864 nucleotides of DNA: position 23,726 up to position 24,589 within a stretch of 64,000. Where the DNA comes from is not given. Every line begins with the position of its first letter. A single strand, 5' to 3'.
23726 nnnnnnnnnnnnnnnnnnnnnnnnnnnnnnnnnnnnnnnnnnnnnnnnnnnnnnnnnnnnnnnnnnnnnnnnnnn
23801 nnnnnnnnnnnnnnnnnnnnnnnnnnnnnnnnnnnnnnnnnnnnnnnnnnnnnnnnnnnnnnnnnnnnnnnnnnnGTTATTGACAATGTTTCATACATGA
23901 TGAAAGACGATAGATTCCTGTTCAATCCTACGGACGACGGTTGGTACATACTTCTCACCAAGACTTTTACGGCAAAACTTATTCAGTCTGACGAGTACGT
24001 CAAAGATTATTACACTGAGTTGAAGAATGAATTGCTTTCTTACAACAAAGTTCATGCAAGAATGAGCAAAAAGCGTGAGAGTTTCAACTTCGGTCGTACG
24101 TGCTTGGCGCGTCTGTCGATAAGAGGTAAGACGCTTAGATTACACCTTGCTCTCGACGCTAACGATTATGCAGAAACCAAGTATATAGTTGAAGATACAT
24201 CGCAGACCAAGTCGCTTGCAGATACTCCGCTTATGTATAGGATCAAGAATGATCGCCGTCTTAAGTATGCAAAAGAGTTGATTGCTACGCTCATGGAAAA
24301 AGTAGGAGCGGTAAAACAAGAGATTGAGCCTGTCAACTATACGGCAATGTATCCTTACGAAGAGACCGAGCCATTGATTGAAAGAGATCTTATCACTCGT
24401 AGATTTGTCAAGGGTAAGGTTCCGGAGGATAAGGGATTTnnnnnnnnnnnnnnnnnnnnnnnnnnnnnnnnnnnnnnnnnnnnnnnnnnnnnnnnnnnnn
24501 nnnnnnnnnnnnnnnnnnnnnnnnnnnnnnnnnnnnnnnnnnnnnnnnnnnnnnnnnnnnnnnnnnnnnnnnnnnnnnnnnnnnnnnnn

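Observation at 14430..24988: Two-gene surface module: a 2,829-aa MBG-repeat giant protein start/stop-coupled to a 689-aa membrane protein of unknown function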

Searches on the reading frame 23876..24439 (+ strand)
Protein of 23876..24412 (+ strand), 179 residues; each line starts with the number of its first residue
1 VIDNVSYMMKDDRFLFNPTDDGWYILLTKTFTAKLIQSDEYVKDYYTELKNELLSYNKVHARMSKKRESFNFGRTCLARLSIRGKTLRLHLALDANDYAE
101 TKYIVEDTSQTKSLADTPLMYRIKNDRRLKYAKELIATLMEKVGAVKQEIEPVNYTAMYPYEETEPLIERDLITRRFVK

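Call 11: search_protein_families(library=pfam, proteins=[window:23876-24412:+], max_evalue=10)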
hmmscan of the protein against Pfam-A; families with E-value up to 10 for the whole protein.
window:23876-24412:+ (179 aa): 1 family
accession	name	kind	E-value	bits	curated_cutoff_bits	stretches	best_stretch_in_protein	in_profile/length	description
PF07303.18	Occludin_ELL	-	0.21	12.8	31.2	1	36-99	4-43/101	Occludin homology domain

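Call 25: find_related_loci(query=A2, collection=genome_contigs, flank=10000)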
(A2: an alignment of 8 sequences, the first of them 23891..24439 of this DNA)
Query A2 (183 aa) in genome_contigs; peptide patterns used: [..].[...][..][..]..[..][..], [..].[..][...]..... (x = any residue, [..] = any of these).
363 stretches matched a pattern; 271 encode a relative of the query (tblastn E <= 1e-3); the best 80 are kept; 80 distinct loci.
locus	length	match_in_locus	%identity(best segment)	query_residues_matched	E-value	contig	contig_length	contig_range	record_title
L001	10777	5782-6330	98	1-183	1e-121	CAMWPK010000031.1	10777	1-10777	MAG TPA_asm: uncultured Clostridia bacterium isolate SRR14411350_bin.9_metawrap_v1.3_MAG genome assembly, contig: NODE.4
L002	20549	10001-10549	97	1-183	3e-121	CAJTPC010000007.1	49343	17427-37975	MAG TPA_asm: uncultured Christensenella sp. isolate MGBC107029 genome assembly, contig: MGBC107029.7, whole genome shotg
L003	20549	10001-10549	84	1-183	5e-106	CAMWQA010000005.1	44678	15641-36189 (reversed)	MAG TPA_asm: uncultured Clostridia bacterium isolate SRR14411243_bin.11_metawrap_v1.3_MAG genome assembly, contig: NODE.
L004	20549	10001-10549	82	1-183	4e-101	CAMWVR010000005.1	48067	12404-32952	MAG TPA_asm: uncultured Clostridia bacterium isolate SRR14411288_bin.13_metawrap_v1.3_MAG genome assembly, contig: NODE.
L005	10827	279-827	82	1-183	8e-101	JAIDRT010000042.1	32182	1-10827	MAG: Clostridia bacterium isolate SC0362_comb_6 SC0362_comb_6_contig_42, whole genome shotgun sequence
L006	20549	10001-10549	81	1-183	2e-100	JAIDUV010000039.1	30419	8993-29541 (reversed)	MAG: Clostridia bacterium isolate SC0369_comb_17 SC0369_comb_17_contig_39, whole genome shotgun sequence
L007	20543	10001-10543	77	3-183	1e-94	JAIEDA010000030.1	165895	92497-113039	MAG: Clostridia bacterium isolate SC0386_comb_6 SC0386_comb_6_contig_30, whole genome shotgun sequence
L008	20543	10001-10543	75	3-183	4e-92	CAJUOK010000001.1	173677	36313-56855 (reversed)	MAG TPA_asm: uncultured Christensenellaceae bacterium isolate MGBC165376 genome assembly, contig: MGBC165376.1, whole ge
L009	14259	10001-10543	75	3-183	2e-91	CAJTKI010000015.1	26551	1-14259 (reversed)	MAG TPA_asm: uncultured Christensenella sp. isolate MGBC101980 genome assembly, contig: MGBC101980.15, whole genome shot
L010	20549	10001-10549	80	1-183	9e-99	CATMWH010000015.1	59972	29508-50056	MAG TPA_asm: uncultured Christensenella sp. isolate MGG29822_1678865761 genome assembly, contig: shHF8_502, whole genome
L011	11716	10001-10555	72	1-183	2e-88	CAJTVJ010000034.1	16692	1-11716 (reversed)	MAG TPA_asm: uncultured Christensenella sp. isolate MGBC114095 genome assembly, contig: MGBC114095.34, whole genome shot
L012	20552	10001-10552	72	1-183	1e-85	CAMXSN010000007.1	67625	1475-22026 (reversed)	MAG TPA_asm: uncultured Clostridia bacterium isolate SRR14920976_bin.7_metawrap_v1.3_MAG genome assembly, contig: NODE.3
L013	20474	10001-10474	55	11-168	7e-52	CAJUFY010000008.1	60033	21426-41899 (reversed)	MAG TPA_asm: uncultured Christensenella sp. isolate MGBC141815 genome assembly, contig: MGBC141815.8, whole genome shotg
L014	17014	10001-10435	60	24-168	1e-51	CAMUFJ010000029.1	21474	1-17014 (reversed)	MAG TPA_asm: uncultured Clostridia bacterium isolate SRR14038239_bin.39_metawrap_v1.3_MAG genome assembly, contig: NODE.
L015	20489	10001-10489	56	17-181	2e-51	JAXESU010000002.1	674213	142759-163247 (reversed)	MAG: Bacilli bacterium isolate SUG2494 k141_42504, whole genome shotgun sequence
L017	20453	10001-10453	58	19-168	1e-50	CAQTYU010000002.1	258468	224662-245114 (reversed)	MAG TPA_asm: Candidatus Borkfalkiaceae bacterium isolate MGBC129175 genome assembly, contig: MGBC129175.2, whole genome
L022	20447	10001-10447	59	20-170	1e-49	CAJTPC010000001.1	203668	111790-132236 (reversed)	MAG TPA_asm: uncultured Christensenella sp. isolate MGBC107029 genome assembly, contig: MGBC107029.1, whole genome shotg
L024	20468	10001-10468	55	13-168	3e-49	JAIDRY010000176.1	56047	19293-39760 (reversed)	MAG: Clostridia bacterium isolate SC0363_S10_12 SC0363_S10_12_contig_176, whole genome shotgun sequence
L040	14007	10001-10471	55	16-174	1e-46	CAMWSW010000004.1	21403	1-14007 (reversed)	MAG TPA_asm: uncultured Clostridia bacterium isolate SRR14411294_bin.5_metawrap_v1.3_MAG genome assembly, contig: NODE.1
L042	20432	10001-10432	57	24-168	1e-46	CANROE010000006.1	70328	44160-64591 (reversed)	MAG: uncultured Clostridia bacterium isolate Lapin-020__bin38 genome assembly, contig: Lapin-020__NODE_340_length_70328_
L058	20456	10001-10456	57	24-178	2e-45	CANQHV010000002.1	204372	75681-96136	MAG: uncultured Clostridia bacterium isolate Lapin-027__bin80 genome assembly, contig: Lapin-027__NODE_21_length_204372_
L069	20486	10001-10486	51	15-175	4e-45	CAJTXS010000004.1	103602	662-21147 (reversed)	MAG TPA_asm: uncultured Christensenella sp. isolate MGBC120929 genome assembly, contig: MGBC120929.4, whole genome shotg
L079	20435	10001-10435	54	24-170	4e-44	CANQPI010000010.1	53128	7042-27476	MAG: uncultured Clostridia bacterium isolate Lapin-012__bin2 genome assembly, contig: Lapin-012__NODE_1147_length_53128_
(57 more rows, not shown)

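Call 37: search_protein_families(library=pfam, proteins=[L013:7984-9447:+, L013:9572-10885:+, L013:11035-12648:+, L017:7244-9331:+, L017:9461-10834:+, L017:10972-12936:+, L017:12936-15752:+, L024:8450-9628:+, L024:9680-10849:+, L024:10904-12412:+], max_evalue=0.00001)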
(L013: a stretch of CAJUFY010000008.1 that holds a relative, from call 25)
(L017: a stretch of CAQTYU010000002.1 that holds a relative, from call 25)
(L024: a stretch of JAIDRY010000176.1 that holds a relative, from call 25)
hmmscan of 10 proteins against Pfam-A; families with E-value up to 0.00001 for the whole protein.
L013:7984-9447:+ (488 aa): 3 families
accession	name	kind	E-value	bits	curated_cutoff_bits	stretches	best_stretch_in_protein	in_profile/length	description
PF09547.16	SpoIVA_ATPase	-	2.6e-100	335.2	26.6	1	1-233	1-237/237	Stage IV sporulation protein A, ATPase domain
PF20438.3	SpoIVA_middle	-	1.4e-42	146.3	25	1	235-412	2-179/179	Stage IV sporulation protein A, middle domain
PF20439.3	SpoIVA_C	-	2.5e-23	82.5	25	1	413-488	1-76/76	Sporulation stage IV protein A, C-terminal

L013:9572-10885:+ (438 aa): 1 family
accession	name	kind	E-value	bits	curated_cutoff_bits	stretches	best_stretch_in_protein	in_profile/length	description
PF00828.25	Ribosomal_L27A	-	1.6e-10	41.7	21.5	1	363-432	1-71/72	Ribosomal proteins 50S-L15, 50S-L18e, 60S-L27A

L013:11035-12648:+ (538 aa): 2 families
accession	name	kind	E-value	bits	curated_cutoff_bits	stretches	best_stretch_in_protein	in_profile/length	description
PF02782.22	FGGY_C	-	1.7e-36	126.3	27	1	282-479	2-196/198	FGGY family of carbohydrate kinases, C-terminal domain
PF00370.27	FGGY_N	-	2.7e-17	63.6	28.8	1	22-246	2-223/245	FGGY family of carbohydrate kinases, N-terminal domain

L017:7244-9331:+ (696 aa): 5 families
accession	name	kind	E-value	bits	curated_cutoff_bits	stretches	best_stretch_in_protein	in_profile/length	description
PF01138.27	RNase_PH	-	1.3e-57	194.2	25.5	2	12-143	2-130/130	3' exoribonuclease family, domain 1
PF03725.20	RNase_PH_C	-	1.6e-16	60.5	20.8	2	147-209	2-66/67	3' exoribonuclease family, domain 2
PF03726.19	PNPase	-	2.5e-13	50.7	24.6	1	241-318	1-80/81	Polyribonucleotide nucleotidyltransferase, RNA binding domain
PF00575.29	S1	-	1e-12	48.7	22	1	623-683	2-62/74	S1 RNA binding domain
PF00013.35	KH_1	-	2.2e-12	47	21.5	1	557-617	2-65/66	KH domain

L017:9461-10834:+ (458 aa): 1 family
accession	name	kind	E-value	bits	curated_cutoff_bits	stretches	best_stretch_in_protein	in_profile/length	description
PF00828.25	Ribosomal_L27A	-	1.5e-09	38.6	21.5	1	383-453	1-72/72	Ribosomal proteins 50S-L15, 50S-L18e, 60S-L27A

L017:10972-12936:+ (655 aa): 6 families
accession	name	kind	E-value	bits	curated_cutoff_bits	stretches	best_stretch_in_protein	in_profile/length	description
PF17757.6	UvrB_inter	-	9.8e-34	115.8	22.9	1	157-247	1-91/91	UvrB interaction domain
PF12344.14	UvrB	-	1.6e-23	82.7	27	1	550-591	1-42/43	Ultra-violet resistance protein B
PF00271.37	Helicase_C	-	3.5e-21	75.9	23.5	1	441-543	12-109/110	Helicase conserved C-terminal domain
PF04851.21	ResIII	-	1.2e-13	51.8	22.5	1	10-136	3-130/164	Type III restriction enzyme, res subunit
PF02151.25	UVR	-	2.8e-10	40.1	21.5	1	614-648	2-36/36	UvrB/uvrC motif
PF00270.35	DEAD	-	4.3e-07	30.3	26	0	14-85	3-77/167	DEAD/DEAH box helicase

L017:12936-15752:+ (939 aa): 7 families
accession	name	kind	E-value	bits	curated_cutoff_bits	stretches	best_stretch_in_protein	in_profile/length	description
PF17760.6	UvrA_inter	-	2.3e-35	121.2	23.3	1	131-237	1-107/109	UvrA interaction domain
PF17755.6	UvrA_DNA-bind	-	5.2e-33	114.1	23.2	1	287-398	1-110/110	UvrA DNA-binding domain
PF00005.33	ABC_tran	-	2.4e-20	74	25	0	803-858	85-137/137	ABC transporter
PF02463.25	SMC_N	-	4.2e-12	46.4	40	0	825-900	135-210/220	RecF/RecN/SMC N terminal domain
PF13555.12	AAA_29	-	3.4e-08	33.6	27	0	19-41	16-38/61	P-loop containing region of AAA domain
PF13304.12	AAA_21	-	2.4e-06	28.3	27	0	833-884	243-295/304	AAA domain, putative AbiEii toxin, Type IV TA system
PF03193.22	RsgA_GTPase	-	6e-06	26.6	30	0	7-42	89-123/174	RsgA GTPase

L024:8450-9628:+ (393 aa): 2 families
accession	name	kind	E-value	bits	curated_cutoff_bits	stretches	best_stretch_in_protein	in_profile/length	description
PF00390.24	malic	-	2.5e-31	109.4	23.1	1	16-148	2-182/182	Malic enzyme, N-terminal domain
PF03949.21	Malic_M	-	6.9e-25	88.3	23.5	1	162-382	3-257/258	Malic enzyme, NAD binding domain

L024:9680-10849:+ (390 aa): 1 family
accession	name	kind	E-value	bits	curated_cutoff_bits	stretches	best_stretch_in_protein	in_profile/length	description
PF00828.25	Ribosomal_L27A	-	3.6e-09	37.3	21.5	1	315-385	1-72/72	Ribosomal proteins 50S-L15, 50S-L18e, 60S-L27A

L024:10904-12412:+ (503 aa): 2 families
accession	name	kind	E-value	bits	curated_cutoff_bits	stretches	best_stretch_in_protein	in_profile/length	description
PF04616.20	Glyco_hydro_43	-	8.3e-52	176.8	32.2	1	3-273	1-288/288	Glycosyl hydrolases family 43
PF17851.8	GH43_C2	-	2.7e-24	86.4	22.7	1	306-492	1-202/203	Beta xylosidase C-terminal Concanavalin A-like domain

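Call 61: search_protein_families(library=pfam, proteins=[L022:8963-10552:+, L040:8714-10561:+, L042:9443-11131:+, L058:9683-11092:+, L079:8063-10624:+, L069:8747-10849:+], max_evalue=0.1)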
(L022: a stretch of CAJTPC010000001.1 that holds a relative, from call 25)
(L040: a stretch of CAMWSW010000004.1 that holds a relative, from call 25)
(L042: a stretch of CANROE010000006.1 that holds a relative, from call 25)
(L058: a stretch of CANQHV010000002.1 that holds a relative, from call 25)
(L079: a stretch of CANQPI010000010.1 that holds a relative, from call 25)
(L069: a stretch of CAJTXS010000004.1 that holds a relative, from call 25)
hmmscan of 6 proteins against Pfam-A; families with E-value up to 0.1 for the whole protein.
L022:8963-10552:+ (530 aa): 3 families
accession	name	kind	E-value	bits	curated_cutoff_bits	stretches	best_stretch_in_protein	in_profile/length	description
PF18998.6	Flg_new_2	-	7.4e-10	39.1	23.6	1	238-315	1-72/73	Divergent InlB B-repeat domain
PF05899.18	Cupin_3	-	0.019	15.1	23.5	0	152-189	20-56/74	EutQ-like cupin domain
PF13860.13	FlgD_ig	-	0.046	14.1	27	0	83-137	19-76/79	FlgD Ig-like domain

L040:8714-10561:+ (616 aa): 8 families
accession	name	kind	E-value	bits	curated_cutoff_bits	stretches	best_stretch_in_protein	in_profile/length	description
PF18998.6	Flg_new_2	-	6.5e-16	58.5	23.6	1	324-401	1-72/73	Divergent InlB B-repeat domain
PF02211.21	NHase_beta_C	-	0.0016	19.3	27.7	0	343-377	6-40/98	Nitrile hydratase beta subunit, C-terminal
PF01245.26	Ribosomal_L19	-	0.0016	18.9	22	0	82-145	16-74/111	Ribosomal protein L19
PF08402.16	TOBE_2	-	0.0053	17.3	21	0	322-358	32-67/76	TOBE domain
PF18140.6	PCC_BT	-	0.0085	16.7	23.5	0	322-382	32-92/126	Propionyl-coenzyme A carboxylase BT domain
PF18039.7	UBA_6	-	0.035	14.6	23.5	1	537-557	9-28/42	UBA-like domain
PF04234.18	CopC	-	0.037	15.5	23.3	0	249-306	30-92/92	CopC domain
PF14524.12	Wzt_C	-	0.088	13.2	30.4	0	253-276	14-37/143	Wzt C-terminal domain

L042:9443-11131:+ (563 aa): 1 family
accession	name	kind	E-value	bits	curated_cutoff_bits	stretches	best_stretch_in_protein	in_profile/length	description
PF07523.18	Big_3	-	0.0005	20.7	21.2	1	71-133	4-68/68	Bacterial Ig-like domain (group 3)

L058:9683-11092:+ (470 aa): 0 families

L079:8063-10624:+ (854 aa): 4 families
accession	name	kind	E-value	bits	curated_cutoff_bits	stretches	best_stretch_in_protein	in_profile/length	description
PF07523.18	Big_3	-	2.6e-10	40.9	21.2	0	330-408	9-68/68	Bacterial Ig-like domain (group 3)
PF00017.30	SH2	-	0.0019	18.7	21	0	373-410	18-55/77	SH2 domain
PF00838.24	TCTP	-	0.026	15.2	24.3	0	218-238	129-149/164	Translationally controlled tumour protein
PF00630.25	Filamin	-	0.069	14.4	26.9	0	373-403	58-88/93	Filamin/ABP280 repeat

L069:8747-10849:+ (701 aa): 4 families
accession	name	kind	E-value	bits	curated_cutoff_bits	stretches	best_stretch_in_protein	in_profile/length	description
PF13273.12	DUF4064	-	0.00055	20.6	32.1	0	295-331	48-84/102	Protein of unknown function (DUF4064)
PF00335.26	Tetraspanin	-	0.0037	17.4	32.1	0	4-58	59-104/225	Tetraspanin family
PF10883.13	DUF2681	-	0.063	14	28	0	26-76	5-54/90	Protein of unknown function (DUF2681)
PF14575.11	EphA2_TM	-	0.081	14.1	28.9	0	26-58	3-35/74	Ephrin type-A receptor 2 transmembrane domain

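Call 91: search_protein_families(library=padloc, proteins=[L022:8963-10552:+, window:23891-24439:+], max_evalue=0.01)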
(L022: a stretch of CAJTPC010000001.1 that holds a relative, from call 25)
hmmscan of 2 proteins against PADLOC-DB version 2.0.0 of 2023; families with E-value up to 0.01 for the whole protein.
L022:8963-10552:+ (530 aa): 2 families
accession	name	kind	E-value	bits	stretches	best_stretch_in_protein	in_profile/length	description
PDLC04945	PDC-S18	-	2.3e-06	25.2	1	357-462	195-301/302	-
PDLC04946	PDC-S18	-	1.5e-05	22.2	1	342-474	198-332/365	-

window:23891-24439:+ (183 aa): 2 families
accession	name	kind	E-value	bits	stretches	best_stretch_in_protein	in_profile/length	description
PDLC04945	PDC-S18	-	6.4e-10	36.8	1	28-133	193-299/302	-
PDLC04946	PDC-S18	-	2.1e-06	25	1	23-145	206-330/365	-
